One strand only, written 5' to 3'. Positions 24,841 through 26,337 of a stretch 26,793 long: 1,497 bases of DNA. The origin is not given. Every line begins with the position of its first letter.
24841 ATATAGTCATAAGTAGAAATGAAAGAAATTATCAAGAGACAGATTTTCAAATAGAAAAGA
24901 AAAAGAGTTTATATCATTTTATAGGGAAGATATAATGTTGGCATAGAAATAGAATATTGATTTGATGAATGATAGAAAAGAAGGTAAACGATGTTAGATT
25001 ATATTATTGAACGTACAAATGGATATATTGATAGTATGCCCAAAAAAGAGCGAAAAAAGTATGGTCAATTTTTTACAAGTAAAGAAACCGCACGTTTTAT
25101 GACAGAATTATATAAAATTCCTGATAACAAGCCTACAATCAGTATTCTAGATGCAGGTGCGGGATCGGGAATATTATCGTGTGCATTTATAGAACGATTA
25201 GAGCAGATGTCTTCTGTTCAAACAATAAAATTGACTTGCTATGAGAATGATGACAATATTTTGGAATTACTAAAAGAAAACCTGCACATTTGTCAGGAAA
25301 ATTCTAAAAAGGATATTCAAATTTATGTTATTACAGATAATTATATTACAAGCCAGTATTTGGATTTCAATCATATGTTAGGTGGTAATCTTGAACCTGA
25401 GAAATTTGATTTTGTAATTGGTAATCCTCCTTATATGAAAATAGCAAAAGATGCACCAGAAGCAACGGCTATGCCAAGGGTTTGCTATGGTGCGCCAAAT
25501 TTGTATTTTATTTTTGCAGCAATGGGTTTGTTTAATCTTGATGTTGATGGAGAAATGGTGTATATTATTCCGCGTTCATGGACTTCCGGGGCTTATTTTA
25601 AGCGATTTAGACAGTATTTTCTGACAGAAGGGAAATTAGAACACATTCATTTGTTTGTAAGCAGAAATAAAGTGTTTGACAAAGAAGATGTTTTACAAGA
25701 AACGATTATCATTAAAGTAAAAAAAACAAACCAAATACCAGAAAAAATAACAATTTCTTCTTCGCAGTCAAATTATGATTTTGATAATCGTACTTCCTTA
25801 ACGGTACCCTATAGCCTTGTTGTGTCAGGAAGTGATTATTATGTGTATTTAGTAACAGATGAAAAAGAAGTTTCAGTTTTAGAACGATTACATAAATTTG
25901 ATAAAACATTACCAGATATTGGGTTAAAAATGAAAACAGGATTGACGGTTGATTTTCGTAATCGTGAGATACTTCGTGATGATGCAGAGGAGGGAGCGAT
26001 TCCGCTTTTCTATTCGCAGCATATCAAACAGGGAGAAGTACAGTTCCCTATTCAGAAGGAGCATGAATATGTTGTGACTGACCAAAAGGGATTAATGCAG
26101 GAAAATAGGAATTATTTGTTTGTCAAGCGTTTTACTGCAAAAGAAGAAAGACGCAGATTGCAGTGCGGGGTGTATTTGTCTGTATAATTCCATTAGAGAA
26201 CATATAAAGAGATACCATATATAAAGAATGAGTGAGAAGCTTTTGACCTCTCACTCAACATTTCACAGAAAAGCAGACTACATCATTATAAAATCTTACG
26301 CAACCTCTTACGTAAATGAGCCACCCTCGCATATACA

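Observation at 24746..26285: Abrupt AT-rich island with an orphan gamma-class adenine methyltransferase immediately after the tuf terminator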

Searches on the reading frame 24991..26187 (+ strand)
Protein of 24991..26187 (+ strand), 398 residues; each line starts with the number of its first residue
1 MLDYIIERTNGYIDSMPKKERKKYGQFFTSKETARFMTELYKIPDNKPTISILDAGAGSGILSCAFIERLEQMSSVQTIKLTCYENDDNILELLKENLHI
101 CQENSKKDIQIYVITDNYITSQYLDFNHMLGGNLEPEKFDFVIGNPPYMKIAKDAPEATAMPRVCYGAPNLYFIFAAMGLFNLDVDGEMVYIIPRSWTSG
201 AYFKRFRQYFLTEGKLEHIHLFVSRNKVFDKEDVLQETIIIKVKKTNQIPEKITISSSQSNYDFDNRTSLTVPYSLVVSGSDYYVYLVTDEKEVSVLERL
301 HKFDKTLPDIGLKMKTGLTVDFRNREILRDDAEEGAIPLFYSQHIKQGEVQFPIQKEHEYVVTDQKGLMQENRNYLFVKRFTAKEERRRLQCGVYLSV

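Call 5: search_protein_families(library=pfam, proteins=[window:24991-26187:+], max_evalue=0.01)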
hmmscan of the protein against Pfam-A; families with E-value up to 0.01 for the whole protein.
window:24991-26187:+ (398 aa): 4 families
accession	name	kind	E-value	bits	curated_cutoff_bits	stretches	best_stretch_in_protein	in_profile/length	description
PF07669.17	Eco57I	-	1.1e-18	68.4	25.3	1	79-229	18-171/171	Eco57I restriction-modification methylase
PF02384.22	N6_Mtase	-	5.1e-10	39.6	20.4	1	17-236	18-225/311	N-6 DNA Methylase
PF00398.26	RrnaAD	-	6.5e-05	22.6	24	1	19-148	3-109/263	Ribosomal RNA adenine dimethylase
PF05175.20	MTS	-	9.3e-05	22.6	23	1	48-153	31-113/170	Methyltransferase small domain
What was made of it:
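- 24991..26187 (+): Truncated methylase ORF. Codons 1-397 (24991-26181) come from the M gene of a PstI/BsuBI/SdaI-type R-M system. Codon 398 (GTA) and the stop codon (TAA, 26185-26187) come from the inserted element. Pfam Eco57I/N6_Mtase (call 5).
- On PstI/BsuBI/SdaI-type type II R-M system: Pfam PF07669 1e-18 and PF02384 5e-10 (call 5).
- Checked: One long ORF, 24991-26187 (+), 398 aa, matches Pfam Eco57I (1e-18) and N6_Mtase (5e-10) (call 5).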

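Call 6: search_protein_families(library=ncbifam, proteins=[window:24991-26187:+], max_evalue=0.01)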
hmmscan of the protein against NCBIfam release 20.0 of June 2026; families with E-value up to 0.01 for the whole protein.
window:24991-26187:+ (398 aa): 6 families
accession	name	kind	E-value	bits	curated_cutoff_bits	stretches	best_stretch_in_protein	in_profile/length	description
TIGR02987.1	met_A_Alw26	exception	9.8e-19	67.5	353.5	2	22-161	1-135/523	Alw26I/Eco31I/Esp3I family type II restriction adenine-specific DNA-methyltransferase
TIGR03534.1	RF_mod_PrmC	equivalog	5.8e-08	32.5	199.1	1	32-154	72-172/253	peptide chain release factor N(5)-glutamine methyltransferase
NF033452.1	BREX_1_MTaseX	exception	2.8e-05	22.1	500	1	134-261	503-633/1210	BREX-1 system adenine-specific DNA-methyltransferase PglX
NF033455.1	BREX_6_MTaseX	exception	8.1e-05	20.3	900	1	137-260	553-676/1319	BREX-6 system adenine-specific DNA-methyltransferase PglX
TIGR00536.1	hemK_fam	subfamily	0.004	16.3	115.5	0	39-150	105-194/286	HemK family protein methyltransferase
NF047853.1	tRm6a37MtseTrmN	equivalog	0.0068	16.1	350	0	51-155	46-131/244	tRNA(1)(Val) (adenine(37)-N(6))-methyltransferase TrmN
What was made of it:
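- On BREX (PglX) or type IIG remnant: The PglX models score 22.1 and 20.3 bits against cut-offs of 500 and 900 (call 6).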

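Call 7: find_homologous_proteins(query=window:24991-26187:+)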
Query window:24991-26187:+ (398 aa): 3601 proteins with E <= 0.001 among 7892 candidates; the best 120 are listed.
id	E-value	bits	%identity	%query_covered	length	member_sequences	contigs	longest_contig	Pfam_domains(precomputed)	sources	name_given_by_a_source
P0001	5.1e-266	900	100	100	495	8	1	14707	PF02384.23,PF07669.18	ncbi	-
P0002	7.1e-242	820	91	100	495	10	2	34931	PF02384.23,PF07669.18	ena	-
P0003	8.7e-242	820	91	100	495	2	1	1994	PF02384.23,PF07669.18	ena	-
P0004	3.9e-240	814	90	100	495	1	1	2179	PF00398.27,PF02384.23,PF07669.18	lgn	-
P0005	6.7e-240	814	90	100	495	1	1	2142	PF02384.23,PF07669.18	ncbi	-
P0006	1.3e-239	813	90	100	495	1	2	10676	PF00398.27,PF02384.23,PF07669.18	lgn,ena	-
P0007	1.3e-239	813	90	100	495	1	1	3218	PF02384.23,PF07669.18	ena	-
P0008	3.1e-239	811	90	100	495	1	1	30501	PF02384.23,PF07669.18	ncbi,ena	-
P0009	3.5e-239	811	90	100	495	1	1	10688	PF02384.23,PF07669.18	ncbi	-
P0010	1.2e-238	809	90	100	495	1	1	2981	PF00398.27,PF05175.21,PF02384.23,PF07669.18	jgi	-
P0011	1.3e-238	809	90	100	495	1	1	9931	PF02384.23,PF07669.18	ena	-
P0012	1.5e-238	809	89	100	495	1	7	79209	PF02384.23,PF07669.18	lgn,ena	-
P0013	1.5e-238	809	89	100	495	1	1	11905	PF02384.23,PF07669.18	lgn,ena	-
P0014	1.7e-238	809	89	100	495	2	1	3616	PF02384.23,PF07669.18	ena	-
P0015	1.8e-238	809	89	100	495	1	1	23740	PF02384.23,PF07669.18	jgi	-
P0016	3.5e-238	808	90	100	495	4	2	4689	PF02384.23,PF07669.18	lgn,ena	-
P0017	4.1e-238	808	90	100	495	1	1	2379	PF02384.23,PF07669.18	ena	-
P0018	4.6e-238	808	89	100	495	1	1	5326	PF02384.23,PF07669.18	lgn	-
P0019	5.5e-238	807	89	100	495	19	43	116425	PF02384.23,PF07669.18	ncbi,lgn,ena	-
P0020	6.4e-238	807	89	100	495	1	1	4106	PF02384.23,PF07669.18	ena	-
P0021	6.8e-238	807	89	100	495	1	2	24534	PF02384.23,PF07669.18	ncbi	-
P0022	7.2e-238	807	89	100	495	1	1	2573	PF02384.23,PF07669.18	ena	-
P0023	1.5e-237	806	89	100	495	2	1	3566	PF02384.23,PF07669.18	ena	-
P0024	1.9e-237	806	89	100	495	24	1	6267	PF02384.23,PF07669.18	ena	-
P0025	2.3e-237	805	90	100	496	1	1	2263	PF02384.23,PF07669.18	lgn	-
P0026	3.9e-237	805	89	100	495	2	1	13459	PF02384.23,PF07669.18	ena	-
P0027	4.5e-237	804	89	100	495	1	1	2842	PF02384.23,PF07669.18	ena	-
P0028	5.4e-237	804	89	100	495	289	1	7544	PF02384.23,PF07669.18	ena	-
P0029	6.4e-237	804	89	100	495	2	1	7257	PF02384.23,PF07669.18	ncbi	-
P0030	7.9e-237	804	89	100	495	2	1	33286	PF02384.23,PF07669.18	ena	-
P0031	1.2e-236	803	88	100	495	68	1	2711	PF00398.27,PF02384.23,PF07669.18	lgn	-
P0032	1.6e-236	803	89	100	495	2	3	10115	PF02384.23,PF07669.18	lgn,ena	-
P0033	1.6e-236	803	89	100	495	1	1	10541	PF02384.23,PF07669.18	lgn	-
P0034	1.8e-236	802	88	100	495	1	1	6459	PF02384.23,PF07669.18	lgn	-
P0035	2.2e-236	802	88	100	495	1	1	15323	PF02384.23,PF07669.18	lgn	-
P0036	3.9e-236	801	88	100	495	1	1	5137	PF00398.27,PF02384.23,PF07669.18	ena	-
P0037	7.5e-236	800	89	100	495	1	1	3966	PF02384.23,PF07669.18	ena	-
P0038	1.4e-235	799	88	100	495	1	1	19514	PF02384.23,PF07669.18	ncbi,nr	ncbi:MAG: Eco57I restriction-modification methylase domain-containing protein [Candidatus Gastranaer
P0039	1.6e-235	799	88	100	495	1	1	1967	PF02384.23,PF07669.18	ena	-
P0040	1.6e-235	799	88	100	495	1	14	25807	PF02384.23,PF07669.18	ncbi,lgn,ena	-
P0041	2.0e-235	799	89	100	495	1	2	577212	PF02384.23,PF07669.18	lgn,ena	-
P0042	2.8e-235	798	88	100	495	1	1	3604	PF02384.23,PF07669.18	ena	-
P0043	2.9e-235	798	90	100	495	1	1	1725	PF02384.23,PF07669.18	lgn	-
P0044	3.7e-235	798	88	100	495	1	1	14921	PF02384.23,PF07669.18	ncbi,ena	-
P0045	4.8e-235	798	88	100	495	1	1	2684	PF02384.23,PF07669.18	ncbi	-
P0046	5.6e-235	797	89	100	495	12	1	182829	PF02384.23,PF07669.18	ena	-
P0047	5.9e-235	797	88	100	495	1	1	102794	PF02384.23,PF07669.18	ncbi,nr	ncbi:MAG: Eco57I restriction-modification methylase domain-containing protein [Lachnoclostridium sp.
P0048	7.7e-235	797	88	100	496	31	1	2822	PF02384.23,PF07669.18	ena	-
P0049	7.9e-235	797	88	100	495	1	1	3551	PF02384.23,PF07669.18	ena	-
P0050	1.4e-234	796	88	100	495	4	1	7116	PF02384.23,PF07669.18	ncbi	-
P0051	1.5e-234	796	88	100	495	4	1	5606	PF02384.23,PF07669.18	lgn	-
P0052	3.0e-234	795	88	100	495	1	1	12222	PF02384.23,PF07669.18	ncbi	-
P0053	6.4e-234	794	88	100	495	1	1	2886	PF02384.23,PF07669.18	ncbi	-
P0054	7.5e-234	794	88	100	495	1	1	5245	PF02384.23,PF07669.18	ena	-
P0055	2.3e-233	792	88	100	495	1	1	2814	PF02384.23,PF07669.18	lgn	-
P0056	3.4e-233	792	88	100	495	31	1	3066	PF02384.23,PF07669.18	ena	-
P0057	3.4e-233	792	88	100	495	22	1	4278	PF00398.27,PF02384.23,PF07669.18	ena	-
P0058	1.3e-232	790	88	100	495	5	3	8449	PF02384.23,PF07669.18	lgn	-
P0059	1.4e-232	790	88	100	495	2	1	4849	PF02384.23,PF07669.18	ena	-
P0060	2.4e-232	789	88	100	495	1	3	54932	PF00398.27,PF02384.23,PF07669.18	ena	-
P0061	3.0e-232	788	87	100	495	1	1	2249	PF02384.23,PF07669.18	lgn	-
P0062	3.6e-232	788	87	100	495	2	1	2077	PF02384.23,PF07669.18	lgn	-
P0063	4.0e-232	788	87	100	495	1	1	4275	PF02384.23,PF07669.18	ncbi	-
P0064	5.6e-232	788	88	100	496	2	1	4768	PF02384.23,PF07669.18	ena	-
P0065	6.2e-232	787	88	100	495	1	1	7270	PF02384.23,PF07669.18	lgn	-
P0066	7.0e-232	787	87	100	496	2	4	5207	PF02384.23,PF07669.18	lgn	-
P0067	7.5e-232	787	87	100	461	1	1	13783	PF02384.23,PF07669.18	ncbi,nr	ncbi:MAG: Eco57I restriction-modification methylase domain-containing protein, partial [Lachnoclostr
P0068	8.3e-232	787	87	100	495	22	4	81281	PF02384.23,PF07669.18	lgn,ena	-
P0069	9.5e-232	787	87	100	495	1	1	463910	PF02384.23,PF07669.18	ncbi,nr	ncbi:MAG: Eco57I restriction-modification methylase domain-containing protein [Blautia sp.]|nr:Eco57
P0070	1.0e-231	787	87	100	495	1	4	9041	PF02384.23,PF07669.18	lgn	-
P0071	1.1e-231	787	88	100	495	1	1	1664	PF02384.23,PF07669.18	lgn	-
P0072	1.2e-231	786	87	100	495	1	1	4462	PF02384.23,PF07669.18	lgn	-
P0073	1.7e-231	786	88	100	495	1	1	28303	PF02384.23,PF07669.18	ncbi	-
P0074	1.8e-231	786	86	100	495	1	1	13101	PF02384.23,PF07669.18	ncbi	-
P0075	2.0e-231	786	87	100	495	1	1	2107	PF02384.23,PF07669.18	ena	-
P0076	2.4e-231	785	87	100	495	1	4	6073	PF02384.23,PF07669.18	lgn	-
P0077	3.7e-231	785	87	100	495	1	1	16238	PF02384.23,PF07669.18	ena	-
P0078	3.9e-231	785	87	100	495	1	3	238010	PF00398.27,PF02384.23,PF07669.18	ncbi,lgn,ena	-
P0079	9.2e-231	784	90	96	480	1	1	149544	PF02384.23,PF07669.18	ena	-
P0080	9.3e-231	784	87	100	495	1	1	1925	PF02384.23,PF07669.18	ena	-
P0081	9.5e-231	784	87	100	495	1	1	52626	PF02384.23,PF07669.18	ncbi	-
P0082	1.1e-230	783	87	100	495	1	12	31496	PF02384.23,PF07669.18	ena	-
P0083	1.1e-230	783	87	100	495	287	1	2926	PF05175.21,PF02384.23,PF07669.18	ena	-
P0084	1.4e-230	783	87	99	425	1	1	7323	PF02384.23,PF07669.18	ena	-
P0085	1.6e-230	783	87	100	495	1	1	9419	PF05175.21,PF02384.23,PF07669.18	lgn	-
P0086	1.7e-230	783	90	96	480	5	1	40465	PF02384.23,PF07669.18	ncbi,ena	-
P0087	1.7e-230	783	86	100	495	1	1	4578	PF02384.23,PF07669.18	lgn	-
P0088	2.2e-230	782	87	100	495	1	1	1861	PF05175.21,PF02384.23,PF07669.18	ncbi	-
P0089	4.1e-230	781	87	100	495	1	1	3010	PF02384.23,PF07669.18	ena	-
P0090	4.4e-230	781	87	100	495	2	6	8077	PF02384.23,PF07669.18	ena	-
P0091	6.7e-230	781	87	100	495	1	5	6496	PF02384.23,PF07669.18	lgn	-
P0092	1.3e-229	780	86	100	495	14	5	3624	PF02384.23,PF07669.18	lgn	-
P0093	1.3e-229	780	86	100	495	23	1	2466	PF02384.23,PF07669.18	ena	-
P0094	1.7e-229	779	87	100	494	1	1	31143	PF02384.23,PF07669.18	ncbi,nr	ncbi:DNA methyltransferase [Lachnospiraceae bacterium]|nr:DNA methyltransferase [Lachnospiraceae bac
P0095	2.0e-229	779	86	100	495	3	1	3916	PF02384.23,PF07669.18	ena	-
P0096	2.5e-229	779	85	100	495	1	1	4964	PF05175.21,PF02384.23,PF07669.18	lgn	-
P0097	2.8e-229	779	86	100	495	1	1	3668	PF02384.23,PF07669.18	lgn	-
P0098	3.1e-229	779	86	100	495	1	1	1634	PF02384.23,PF07669.18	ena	-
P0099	3.4e-229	778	86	100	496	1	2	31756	PF02384.23,PF07669.18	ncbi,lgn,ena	-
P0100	3.7e-229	778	85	100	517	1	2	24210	PF02384.23,PF07669.18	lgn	-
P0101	3.8e-229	778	86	100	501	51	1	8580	PF05175.21,PF02384.23,PF07669.18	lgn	-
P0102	4.2e-229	778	86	100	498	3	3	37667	PF02384.23,PF07669.18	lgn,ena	-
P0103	4.7e-229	778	85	100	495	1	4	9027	PF02384.23,PF07669.18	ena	-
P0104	5.0e-229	778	86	100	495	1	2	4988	PF05175.21,PF02384.23,PF07669.18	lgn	-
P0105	5.4e-229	778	86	100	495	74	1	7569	PF02384.23,PF07669.18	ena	-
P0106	7.4e-229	777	86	100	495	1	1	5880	PF02384.23,PF07669.18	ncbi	-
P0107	1.0e-228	777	86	100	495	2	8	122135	PF02384.23,PF07669.18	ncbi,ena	-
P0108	1.7e-228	776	86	100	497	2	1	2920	PF02384.23,PF07669.18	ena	-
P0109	2.0e-228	776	86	100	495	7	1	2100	PF02384.23,PF07669.18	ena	-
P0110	2.3e-228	776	85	100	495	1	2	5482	PF05175.21,PF07669.18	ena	-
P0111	3.7e-228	775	86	100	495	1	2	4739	PF02384.23,PF07669.18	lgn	-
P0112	5.0e-228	775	86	100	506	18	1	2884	PF02384.23,PF07669.18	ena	-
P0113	6.7e-228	774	86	100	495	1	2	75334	PF02384.23,PF07669.18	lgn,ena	-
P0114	9.7e-228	774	85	100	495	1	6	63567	PF05175.21,PF07669.18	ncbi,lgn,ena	-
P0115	2.2e-227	772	85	100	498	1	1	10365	PF02384.23,PF07669.18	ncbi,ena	-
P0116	5.7e-227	771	85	100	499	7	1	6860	PF02384.23,PF07669.18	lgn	-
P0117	1.9e-226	769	87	100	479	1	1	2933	PF05175.21,PF02384.23,PF07669.18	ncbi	-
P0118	7.1e-226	767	85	100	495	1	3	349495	PF02384.23,PF07669.18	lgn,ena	-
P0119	1.1e-225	767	84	100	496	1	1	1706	PF02384.23,PF07669.18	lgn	-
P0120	1.6e-225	766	84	100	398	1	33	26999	PF02384.23,PF07669.18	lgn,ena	-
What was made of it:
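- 24991..26187 (+): Homologues are 495 aa (call 7).
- Nearly all of the 120 best homologues are 495 aa, while the window ORF is 398 aa (call 7).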

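Call 9: find_encoding_contigs(protein=P0001, flank=10000, max_places=6)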
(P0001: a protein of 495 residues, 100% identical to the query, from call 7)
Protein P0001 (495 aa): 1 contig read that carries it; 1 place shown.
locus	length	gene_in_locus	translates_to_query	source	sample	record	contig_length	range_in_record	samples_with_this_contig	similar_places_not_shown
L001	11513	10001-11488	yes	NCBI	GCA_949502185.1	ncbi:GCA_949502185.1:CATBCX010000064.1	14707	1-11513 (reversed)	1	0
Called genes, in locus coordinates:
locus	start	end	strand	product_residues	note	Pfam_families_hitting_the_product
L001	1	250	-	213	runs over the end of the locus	-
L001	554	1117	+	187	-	PF13560:HTH_31 (weak), PF01381:HTH_3, PF12844:HTH_19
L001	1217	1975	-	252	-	PF05704:Caps_synth (faint), PF04488:Gly_transf_sug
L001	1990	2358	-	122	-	-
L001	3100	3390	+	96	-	PF02599:CsrA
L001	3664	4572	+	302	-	PF00669:Flagellin_N, PF00700:Flagellin_C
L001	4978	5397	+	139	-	PF00164:Ribosom_S12_S23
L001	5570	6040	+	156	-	PF00177:Ribosomal_S7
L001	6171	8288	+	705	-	PF00009:GTP_EFTU, PF22042:EF-G_D2, PF03144:GTP_EFTU_D2, PF14492:EFG_III, PF16658:RF3_C (faint), PF03764:EFG_IV, PF00679:EFG_C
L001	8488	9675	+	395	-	PF00009:GTP_EFTU, PF03144:GTP_EFTU_D2, PF03143:GTP_EFTU_D3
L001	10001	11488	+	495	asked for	PF02384:N6_Mtase, PF07669:Eco57I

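Call 10: find_encoding_contigs(protein=P0120, flank=10000, max_places=8)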
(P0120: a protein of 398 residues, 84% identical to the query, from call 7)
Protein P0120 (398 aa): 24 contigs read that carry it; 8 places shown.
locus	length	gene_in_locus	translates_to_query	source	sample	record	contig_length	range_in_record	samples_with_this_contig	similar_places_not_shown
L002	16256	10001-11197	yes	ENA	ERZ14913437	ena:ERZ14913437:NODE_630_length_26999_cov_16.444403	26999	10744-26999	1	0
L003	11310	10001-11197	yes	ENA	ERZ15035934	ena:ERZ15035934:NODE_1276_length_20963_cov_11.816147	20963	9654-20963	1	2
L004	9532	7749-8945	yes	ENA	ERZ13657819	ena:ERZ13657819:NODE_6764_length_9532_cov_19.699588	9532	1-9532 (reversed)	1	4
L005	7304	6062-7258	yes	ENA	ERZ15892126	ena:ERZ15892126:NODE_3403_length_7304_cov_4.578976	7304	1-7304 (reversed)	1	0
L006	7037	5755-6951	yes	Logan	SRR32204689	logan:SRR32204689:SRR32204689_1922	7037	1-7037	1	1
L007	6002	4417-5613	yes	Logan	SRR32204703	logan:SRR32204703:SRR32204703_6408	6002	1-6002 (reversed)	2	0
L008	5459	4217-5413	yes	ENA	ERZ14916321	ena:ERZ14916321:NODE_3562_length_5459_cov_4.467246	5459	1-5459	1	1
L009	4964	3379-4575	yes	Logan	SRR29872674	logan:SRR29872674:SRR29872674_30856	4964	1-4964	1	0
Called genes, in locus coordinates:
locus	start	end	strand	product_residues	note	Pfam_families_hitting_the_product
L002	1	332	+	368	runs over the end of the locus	PF11185:DUF2971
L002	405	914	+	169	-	PF03692:CxxCxxCC (weak)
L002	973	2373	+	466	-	PF04326:SLFN_AlbA_2, PF13749:HATPase_c_4, PF13412:HTH_24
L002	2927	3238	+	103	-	PF12650:DUF3784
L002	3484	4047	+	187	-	PF13350:Y_phosphatase3, PF03162:Y_phosphatase2 (weak), PF22785:Tc-R-P (weak), PF22741:PTP-NADK (weak)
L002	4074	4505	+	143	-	PF00293:NUDIX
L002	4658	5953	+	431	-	PF14501:HATPase_c_5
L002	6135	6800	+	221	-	PF02463:SMC_N, PF00005:ABC_tran, PF13304:AAA_21 (faint), PF13401:AAA_22 (weak)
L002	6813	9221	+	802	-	PF12704:MacB_PCD (faint), PF02687:FtsX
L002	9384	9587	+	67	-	-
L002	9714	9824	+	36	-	-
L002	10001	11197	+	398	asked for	PF02384:N6_Mtase (weak), PF07669:Eco57I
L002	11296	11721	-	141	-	PF08281:Sigma70_r4_2 (weak)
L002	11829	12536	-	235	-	PF04545:Sigma70_r4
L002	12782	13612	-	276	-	PF04055:Radical_SAM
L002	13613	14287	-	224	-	PF01381:HTH_3, PF12844:HTH_19, PF13443:HTH_26 (faint), PF13560:HTH_31, PF18931:DUF5680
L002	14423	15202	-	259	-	PF00106:adh_short, PF13561:adh_short_C2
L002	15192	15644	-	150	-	PF00376:MerR, PF13411:MerR_1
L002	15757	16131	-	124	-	PF14198:TnpV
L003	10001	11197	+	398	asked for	PF02384:N6_Mtase (weak), PF07669:Eco57I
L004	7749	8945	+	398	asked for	PF02384:N6_Mtase (weak), PF07669:Eco57I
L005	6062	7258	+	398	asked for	PF02384:N6_Mtase (weak), PF07669:Eco57I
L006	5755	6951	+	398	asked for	PF02384:N6_Mtase (weak), PF07669:Eco57I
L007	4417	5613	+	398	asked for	PF02384:N6_Mtase (weak), PF07669:Eco57I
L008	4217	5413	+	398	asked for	PF02384:N6_Mtase (weak), PF07669:Eco57I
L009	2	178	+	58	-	?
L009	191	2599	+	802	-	PF12704:MacB_PCD (faint), PF02687:FtsX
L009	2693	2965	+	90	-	-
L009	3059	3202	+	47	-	-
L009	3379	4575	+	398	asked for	PF02384:N6_Mtase (weak), PF07669:Eco57I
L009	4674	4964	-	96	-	?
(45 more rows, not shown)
